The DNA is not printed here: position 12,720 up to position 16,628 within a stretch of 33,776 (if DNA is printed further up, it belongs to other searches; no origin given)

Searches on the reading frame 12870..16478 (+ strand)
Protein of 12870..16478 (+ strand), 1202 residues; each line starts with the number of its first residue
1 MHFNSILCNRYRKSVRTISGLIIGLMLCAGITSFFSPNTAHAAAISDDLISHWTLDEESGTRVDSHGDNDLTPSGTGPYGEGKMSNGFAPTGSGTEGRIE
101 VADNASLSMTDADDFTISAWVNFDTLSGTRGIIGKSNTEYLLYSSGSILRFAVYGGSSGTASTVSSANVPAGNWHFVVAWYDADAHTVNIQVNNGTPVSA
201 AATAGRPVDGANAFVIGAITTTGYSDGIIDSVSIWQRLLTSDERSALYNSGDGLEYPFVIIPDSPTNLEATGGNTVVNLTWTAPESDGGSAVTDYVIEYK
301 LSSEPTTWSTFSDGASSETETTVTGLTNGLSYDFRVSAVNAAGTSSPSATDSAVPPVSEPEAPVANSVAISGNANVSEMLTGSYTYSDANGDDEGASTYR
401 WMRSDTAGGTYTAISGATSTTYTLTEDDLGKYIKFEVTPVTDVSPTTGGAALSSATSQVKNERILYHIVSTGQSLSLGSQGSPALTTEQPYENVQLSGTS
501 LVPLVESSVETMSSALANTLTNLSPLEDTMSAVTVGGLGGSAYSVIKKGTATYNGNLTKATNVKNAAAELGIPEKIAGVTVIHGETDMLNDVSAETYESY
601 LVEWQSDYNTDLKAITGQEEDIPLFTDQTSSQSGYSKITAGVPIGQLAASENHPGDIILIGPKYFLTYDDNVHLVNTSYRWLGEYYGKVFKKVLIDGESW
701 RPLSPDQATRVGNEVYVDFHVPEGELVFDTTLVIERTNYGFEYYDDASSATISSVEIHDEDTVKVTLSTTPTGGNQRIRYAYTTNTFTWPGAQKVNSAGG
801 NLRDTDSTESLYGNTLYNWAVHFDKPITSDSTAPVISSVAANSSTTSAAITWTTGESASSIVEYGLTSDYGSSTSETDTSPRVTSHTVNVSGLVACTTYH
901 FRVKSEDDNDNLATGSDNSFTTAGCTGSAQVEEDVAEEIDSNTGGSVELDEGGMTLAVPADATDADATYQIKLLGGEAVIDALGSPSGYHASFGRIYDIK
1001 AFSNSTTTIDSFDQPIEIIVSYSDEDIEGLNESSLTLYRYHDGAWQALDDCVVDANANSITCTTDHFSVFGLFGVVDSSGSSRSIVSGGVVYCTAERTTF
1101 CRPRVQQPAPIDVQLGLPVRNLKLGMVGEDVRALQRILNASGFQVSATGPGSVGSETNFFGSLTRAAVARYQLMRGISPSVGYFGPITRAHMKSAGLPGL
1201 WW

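Call 31: search_protein_families(library=pfam, proteins=[window:12870-16478:+], max_evalue=0.001)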
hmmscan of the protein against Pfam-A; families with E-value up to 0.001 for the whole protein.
window:12870-16478:+ (1202 aa): 8 families
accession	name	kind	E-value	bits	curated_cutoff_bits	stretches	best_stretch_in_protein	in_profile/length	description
PF13385.13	Laminin_G_3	-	5.8e-20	72.4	27.6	1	95-243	3-149/151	Concanavalin A-like lectin/glucanases superfamily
PF00041.27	fn3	-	1.5e-18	67.2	25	2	263-349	1-79/84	Fibronectin type III domain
PF23197.1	IG_AIR9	-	4.3e-13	49.4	27.5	1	366-441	3-74/87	AIR9 A9 domain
PF16656.11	Pur_ac_phosph_N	-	1e-09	39.3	30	1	840-922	7-93/93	Purple acid Phosphatase, N-terminal domain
PF25059.1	FN3_DSCAM-DSCAML_C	-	2e-09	38.1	39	1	286-346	14-72/89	DSCAM/DSCAML C-terminal Fn3-like domain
PF01471.23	PG_binding_1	-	4.4e-08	33.6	23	1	1128-1192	2-57/57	Putative peptidoglycan binding domain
PF03629.24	SASA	-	4.9e-05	23.5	24.8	1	537-690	89-224/226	Carbohydrate esterase, sialic acid-specific acetylesterase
PF16709.11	SCAB-Ig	-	0.00097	19.6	27.6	0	396-441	27-72/98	Ig domain of plant-specific actin-binding protein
